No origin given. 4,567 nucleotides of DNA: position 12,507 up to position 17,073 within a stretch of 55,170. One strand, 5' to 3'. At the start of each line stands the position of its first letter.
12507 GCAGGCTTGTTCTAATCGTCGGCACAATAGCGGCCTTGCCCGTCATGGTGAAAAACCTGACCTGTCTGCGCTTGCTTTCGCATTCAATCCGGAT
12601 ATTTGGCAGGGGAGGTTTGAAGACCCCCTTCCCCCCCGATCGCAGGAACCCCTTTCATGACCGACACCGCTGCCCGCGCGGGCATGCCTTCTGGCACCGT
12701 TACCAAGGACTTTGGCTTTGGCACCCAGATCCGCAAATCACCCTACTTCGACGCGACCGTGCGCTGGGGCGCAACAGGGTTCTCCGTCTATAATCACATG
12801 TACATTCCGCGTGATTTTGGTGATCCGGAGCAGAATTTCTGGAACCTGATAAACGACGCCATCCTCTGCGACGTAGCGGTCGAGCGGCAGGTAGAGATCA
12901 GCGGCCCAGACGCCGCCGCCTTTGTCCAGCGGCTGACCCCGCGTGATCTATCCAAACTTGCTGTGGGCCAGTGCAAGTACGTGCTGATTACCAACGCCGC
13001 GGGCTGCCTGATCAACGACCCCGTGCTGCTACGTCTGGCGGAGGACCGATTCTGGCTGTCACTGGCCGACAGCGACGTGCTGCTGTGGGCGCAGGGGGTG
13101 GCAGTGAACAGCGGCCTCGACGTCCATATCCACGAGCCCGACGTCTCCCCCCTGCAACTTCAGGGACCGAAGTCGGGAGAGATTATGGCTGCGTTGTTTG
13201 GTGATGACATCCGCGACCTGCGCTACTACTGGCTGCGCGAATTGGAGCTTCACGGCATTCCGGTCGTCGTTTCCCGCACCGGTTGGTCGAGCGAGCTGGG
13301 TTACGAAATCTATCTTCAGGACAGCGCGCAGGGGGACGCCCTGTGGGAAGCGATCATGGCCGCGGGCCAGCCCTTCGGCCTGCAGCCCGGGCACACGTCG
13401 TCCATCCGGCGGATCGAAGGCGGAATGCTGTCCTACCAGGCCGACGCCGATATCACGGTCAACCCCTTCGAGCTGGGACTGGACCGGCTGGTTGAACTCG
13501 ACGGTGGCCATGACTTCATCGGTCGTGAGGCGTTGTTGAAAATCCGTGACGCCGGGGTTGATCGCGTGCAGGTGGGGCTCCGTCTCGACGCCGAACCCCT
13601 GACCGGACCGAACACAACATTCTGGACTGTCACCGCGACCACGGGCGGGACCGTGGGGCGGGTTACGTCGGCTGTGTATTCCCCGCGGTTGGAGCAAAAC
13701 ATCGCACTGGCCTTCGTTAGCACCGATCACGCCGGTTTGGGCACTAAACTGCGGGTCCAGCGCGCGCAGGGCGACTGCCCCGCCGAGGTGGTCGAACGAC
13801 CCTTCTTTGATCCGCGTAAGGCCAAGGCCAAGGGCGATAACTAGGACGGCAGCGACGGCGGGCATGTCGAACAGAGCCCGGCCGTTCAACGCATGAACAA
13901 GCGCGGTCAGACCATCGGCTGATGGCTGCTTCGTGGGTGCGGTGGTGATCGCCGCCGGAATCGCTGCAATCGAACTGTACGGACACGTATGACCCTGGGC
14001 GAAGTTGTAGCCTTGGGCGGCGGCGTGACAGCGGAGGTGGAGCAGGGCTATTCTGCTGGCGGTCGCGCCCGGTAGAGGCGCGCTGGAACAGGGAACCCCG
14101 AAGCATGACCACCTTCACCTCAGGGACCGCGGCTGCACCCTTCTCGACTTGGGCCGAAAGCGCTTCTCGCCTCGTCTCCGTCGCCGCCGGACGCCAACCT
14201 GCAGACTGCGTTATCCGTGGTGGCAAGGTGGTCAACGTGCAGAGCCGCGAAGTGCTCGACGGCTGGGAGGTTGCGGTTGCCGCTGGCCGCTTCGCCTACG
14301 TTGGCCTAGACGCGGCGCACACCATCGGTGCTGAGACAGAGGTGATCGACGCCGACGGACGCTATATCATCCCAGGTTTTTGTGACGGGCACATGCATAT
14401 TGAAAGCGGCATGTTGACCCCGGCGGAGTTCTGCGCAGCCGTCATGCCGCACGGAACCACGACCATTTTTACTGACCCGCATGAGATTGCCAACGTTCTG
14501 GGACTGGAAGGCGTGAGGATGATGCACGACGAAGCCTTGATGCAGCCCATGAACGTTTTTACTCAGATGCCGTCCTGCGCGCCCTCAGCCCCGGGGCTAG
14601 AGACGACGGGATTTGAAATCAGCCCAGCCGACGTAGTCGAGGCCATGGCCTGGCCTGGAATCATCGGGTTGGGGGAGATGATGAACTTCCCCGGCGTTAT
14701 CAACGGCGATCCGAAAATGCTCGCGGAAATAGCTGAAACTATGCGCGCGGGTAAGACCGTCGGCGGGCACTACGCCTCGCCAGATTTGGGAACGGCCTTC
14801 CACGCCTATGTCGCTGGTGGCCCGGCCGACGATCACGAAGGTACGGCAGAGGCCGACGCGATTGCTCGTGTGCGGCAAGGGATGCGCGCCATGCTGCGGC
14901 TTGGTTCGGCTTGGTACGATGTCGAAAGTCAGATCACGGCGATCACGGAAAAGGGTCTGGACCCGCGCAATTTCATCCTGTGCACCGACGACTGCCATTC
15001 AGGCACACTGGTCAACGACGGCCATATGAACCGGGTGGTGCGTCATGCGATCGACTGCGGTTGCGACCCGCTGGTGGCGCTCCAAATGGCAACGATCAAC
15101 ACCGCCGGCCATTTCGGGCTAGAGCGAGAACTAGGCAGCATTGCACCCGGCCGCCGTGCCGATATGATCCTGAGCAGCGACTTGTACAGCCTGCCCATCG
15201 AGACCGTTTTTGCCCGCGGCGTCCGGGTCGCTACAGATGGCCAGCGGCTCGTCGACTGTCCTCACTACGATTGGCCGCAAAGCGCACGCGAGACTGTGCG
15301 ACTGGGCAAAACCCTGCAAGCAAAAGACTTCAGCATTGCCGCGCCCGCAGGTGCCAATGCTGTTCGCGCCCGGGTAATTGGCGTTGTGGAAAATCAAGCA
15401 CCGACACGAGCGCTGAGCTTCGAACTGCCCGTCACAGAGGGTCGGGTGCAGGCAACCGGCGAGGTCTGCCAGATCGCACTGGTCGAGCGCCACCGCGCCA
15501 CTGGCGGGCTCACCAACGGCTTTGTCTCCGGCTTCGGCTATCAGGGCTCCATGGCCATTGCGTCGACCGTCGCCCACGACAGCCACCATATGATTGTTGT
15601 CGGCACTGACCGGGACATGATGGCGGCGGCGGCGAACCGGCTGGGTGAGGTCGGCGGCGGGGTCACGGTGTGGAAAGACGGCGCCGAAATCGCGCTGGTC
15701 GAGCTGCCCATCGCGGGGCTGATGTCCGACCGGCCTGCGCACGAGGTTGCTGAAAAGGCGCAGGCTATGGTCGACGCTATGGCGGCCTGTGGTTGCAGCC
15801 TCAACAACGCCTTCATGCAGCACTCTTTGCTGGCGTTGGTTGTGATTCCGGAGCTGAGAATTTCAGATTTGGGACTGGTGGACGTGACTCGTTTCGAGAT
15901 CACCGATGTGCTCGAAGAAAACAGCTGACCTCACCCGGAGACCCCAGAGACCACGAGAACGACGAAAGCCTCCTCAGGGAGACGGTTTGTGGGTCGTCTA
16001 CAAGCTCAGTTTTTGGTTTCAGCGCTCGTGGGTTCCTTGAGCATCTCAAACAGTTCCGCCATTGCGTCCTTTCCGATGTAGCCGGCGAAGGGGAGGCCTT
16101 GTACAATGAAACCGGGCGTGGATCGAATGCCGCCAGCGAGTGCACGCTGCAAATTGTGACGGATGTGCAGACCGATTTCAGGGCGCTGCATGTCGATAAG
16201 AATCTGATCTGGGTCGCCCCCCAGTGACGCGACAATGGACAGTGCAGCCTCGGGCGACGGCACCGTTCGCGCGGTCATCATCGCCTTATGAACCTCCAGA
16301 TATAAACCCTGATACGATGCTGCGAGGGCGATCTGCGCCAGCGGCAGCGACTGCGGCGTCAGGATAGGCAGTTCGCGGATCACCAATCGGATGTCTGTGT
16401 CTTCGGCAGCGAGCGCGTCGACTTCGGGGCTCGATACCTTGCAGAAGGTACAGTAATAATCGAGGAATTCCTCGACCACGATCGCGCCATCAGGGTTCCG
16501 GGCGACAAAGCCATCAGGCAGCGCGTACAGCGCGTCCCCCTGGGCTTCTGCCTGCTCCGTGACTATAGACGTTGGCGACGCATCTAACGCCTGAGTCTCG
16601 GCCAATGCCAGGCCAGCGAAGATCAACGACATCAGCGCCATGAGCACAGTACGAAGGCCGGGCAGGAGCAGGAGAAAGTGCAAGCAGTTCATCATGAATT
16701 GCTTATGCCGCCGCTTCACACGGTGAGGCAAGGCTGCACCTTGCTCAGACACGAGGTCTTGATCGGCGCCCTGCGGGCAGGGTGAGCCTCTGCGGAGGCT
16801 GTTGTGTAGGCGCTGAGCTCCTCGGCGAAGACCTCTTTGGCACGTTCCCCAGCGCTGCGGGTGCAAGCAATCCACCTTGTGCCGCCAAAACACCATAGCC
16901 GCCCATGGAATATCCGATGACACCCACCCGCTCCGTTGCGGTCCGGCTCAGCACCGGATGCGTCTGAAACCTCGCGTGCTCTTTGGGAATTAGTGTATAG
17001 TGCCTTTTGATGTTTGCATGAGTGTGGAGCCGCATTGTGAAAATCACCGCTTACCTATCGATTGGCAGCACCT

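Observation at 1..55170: The entire window is one perfect 2 x 27,585-nt palindrome with no spacer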

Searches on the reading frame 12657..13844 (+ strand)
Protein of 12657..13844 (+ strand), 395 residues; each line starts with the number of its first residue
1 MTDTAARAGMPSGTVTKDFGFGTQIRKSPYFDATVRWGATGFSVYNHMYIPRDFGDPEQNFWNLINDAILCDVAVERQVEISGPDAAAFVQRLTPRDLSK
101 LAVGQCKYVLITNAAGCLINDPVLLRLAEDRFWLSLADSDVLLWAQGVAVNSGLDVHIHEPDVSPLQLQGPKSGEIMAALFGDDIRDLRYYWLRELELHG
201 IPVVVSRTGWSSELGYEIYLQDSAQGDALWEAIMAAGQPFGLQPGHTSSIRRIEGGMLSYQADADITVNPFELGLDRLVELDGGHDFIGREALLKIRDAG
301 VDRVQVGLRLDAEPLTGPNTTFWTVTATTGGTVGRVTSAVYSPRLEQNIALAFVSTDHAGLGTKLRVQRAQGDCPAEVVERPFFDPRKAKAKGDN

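Call 4: search_protein_families(library=pfam, proteins=[window:12657-13844:+])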
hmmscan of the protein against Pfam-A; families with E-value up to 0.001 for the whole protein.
window:12657-13844:+ (395 aa): 2 families
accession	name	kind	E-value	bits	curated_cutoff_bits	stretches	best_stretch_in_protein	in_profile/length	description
PF01571.26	GCV_T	-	2.5e-42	145.3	25.6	1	47-277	17-254/255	Aminomethyltransferase folate-binding domain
PF08669.17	GCV_T_C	-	1.8e-18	66.6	25.9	1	303-385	1-80/80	Glycine cleavage T-protein C-terminal barrel domain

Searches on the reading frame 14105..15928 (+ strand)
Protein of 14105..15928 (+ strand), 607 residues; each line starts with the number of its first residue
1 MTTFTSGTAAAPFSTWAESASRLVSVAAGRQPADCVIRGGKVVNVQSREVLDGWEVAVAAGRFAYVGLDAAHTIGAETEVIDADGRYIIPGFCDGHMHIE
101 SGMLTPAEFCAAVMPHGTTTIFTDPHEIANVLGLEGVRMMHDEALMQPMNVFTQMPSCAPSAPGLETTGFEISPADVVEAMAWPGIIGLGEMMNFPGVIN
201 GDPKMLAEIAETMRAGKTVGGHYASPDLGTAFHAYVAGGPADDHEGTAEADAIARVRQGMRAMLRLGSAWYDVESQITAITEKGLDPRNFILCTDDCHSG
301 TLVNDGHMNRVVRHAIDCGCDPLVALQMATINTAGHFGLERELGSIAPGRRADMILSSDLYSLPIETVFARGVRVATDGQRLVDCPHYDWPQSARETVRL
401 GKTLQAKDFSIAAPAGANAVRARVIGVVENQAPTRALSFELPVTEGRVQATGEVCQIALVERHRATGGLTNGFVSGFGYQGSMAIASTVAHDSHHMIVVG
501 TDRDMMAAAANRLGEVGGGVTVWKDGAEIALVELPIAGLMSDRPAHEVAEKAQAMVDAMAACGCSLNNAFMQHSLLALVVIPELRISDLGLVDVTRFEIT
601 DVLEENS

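Call 4: search_protein_families(library=pfam, proteins=[window:14105-15928:+])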
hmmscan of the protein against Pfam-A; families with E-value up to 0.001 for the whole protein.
window:14105-15928:+ (607 aa): 3 families
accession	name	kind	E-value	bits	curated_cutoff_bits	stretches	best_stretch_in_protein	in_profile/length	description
PF13382.11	Adenine_deam_C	-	8.4e-58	195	27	1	433-598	3-169/169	Adenine deaminase C-terminal domain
PF01979.26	Amidohydro_1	-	4.6e-28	98.9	25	1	87-373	1-343/345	Amidohydrolase family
PF07969.17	Amidohydro_3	-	5.5e-12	46.4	29.7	1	79-102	1-25/472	Amidohydrolase family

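Call 20: find_encoding_contigs(protein=window:14105-15928:+, flank=10000, max_places=10)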
Protein window:14105-15928:+ (607 aa): 23 contigs read that carry it; 10 places shown.
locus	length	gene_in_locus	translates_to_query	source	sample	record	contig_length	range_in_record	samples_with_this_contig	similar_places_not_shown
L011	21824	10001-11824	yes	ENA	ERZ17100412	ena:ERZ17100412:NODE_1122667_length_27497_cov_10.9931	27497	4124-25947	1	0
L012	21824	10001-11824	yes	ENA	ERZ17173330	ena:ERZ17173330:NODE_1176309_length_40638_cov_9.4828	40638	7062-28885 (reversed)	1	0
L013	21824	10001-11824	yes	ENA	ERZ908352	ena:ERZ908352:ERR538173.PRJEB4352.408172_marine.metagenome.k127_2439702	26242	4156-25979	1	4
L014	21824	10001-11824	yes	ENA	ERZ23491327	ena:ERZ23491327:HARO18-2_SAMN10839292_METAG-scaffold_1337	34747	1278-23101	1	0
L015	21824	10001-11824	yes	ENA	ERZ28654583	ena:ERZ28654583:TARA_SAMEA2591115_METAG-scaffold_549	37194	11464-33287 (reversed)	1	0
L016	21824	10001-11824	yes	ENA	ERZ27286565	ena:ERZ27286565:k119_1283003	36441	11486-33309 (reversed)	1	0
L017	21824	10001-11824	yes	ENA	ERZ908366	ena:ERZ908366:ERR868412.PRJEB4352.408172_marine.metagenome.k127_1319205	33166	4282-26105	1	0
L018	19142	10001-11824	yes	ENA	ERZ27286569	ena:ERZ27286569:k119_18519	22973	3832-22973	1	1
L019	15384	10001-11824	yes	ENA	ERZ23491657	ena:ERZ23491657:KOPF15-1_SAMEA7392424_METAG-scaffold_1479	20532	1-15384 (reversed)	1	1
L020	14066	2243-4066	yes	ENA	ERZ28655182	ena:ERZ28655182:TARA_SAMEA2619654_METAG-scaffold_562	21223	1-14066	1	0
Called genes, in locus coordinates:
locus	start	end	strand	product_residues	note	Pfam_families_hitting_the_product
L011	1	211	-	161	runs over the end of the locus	-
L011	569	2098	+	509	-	PF01555:N6_N4_Mtase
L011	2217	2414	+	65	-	-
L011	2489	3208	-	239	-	PF16867:DMSP_lyase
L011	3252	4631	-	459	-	PF00557:Peptidase_M24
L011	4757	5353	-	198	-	PF01810:LysE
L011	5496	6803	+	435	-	PF11902:DUF3422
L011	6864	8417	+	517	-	PF00501:AMP-binding, PF13193:AMP-binding_C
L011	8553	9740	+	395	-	PF01571:GCV_T, PF08669:GCV_T_C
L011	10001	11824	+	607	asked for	PF01979:Amidohydro_1, PF07969:Amidohydro_3 (weak), PF13382:Adenine_deam_C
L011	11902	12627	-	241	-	PF13462:Thioredoxin_4 (weak), PF01323:DSBA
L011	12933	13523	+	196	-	PF01323:DSBA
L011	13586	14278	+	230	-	PF01557:FAA_hydrolase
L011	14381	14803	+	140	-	PF02566:OsmC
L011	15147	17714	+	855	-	PF08811:DUF1800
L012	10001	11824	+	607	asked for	PF01979:Amidohydro_1, PF07969:Amidohydro_3 (weak), PF13382:Adenine_deam_C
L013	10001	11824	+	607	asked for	PF01979:Amidohydro_1, PF07969:Amidohydro_3 (weak), PF13382:Adenine_deam_C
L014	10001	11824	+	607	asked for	PF01979:Amidohydro_1, PF07969:Amidohydro_3 (weak), PF13382:Adenine_deam_C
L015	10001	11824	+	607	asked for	PF01979:Amidohydro_1, PF07969:Amidohydro_3 (weak), PF13382:Adenine_deam_C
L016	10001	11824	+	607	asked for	PF01979:Amidohydro_1, PF07969:Amidohydro_3 (weak), PF13382:Adenine_deam_C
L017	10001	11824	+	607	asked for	PF01979:Amidohydro_1, PF07969:Amidohydro_3 (weak), PF13382:Adenine_deam_C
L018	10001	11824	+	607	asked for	PF01979:Amidohydro_1, PF07969:Amidohydro_3 (weak), PF13382:Adenine_deam_C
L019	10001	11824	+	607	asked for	PF01979:Amidohydro_1, PF07969:Amidohydro_3 (weak), PF13382:Adenine_deam_C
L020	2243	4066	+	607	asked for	PF01979:Amidohydro_1, PF07969:Amidohydro_3 (weak), PF13382:Adenine_deam_C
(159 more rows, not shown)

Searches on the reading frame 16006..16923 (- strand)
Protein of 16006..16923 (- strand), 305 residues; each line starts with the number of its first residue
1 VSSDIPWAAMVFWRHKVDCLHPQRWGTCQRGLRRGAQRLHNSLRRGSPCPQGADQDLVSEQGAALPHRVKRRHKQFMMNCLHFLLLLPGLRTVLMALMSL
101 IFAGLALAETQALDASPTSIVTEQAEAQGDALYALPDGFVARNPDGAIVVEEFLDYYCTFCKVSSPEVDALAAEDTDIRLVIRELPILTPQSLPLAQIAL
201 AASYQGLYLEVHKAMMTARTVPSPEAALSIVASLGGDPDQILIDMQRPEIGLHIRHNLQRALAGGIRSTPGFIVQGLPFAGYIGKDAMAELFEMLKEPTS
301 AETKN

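Call 4: search_protein_families(library=pfam, proteins=[window:16006-16923:-])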
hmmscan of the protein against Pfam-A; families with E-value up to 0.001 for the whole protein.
window:16006-16923:- (305 aa): 2 families
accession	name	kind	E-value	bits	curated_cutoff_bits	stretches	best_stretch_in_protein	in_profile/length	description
PF01323.26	DSBA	-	1.8e-13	51.1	25.6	1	149-290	1-185/191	DSBA-like thioredoxin domain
PF13462.12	Thioredoxin_4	-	5.2e-07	30.4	23.2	1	143-290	10-161/165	Thioredoxin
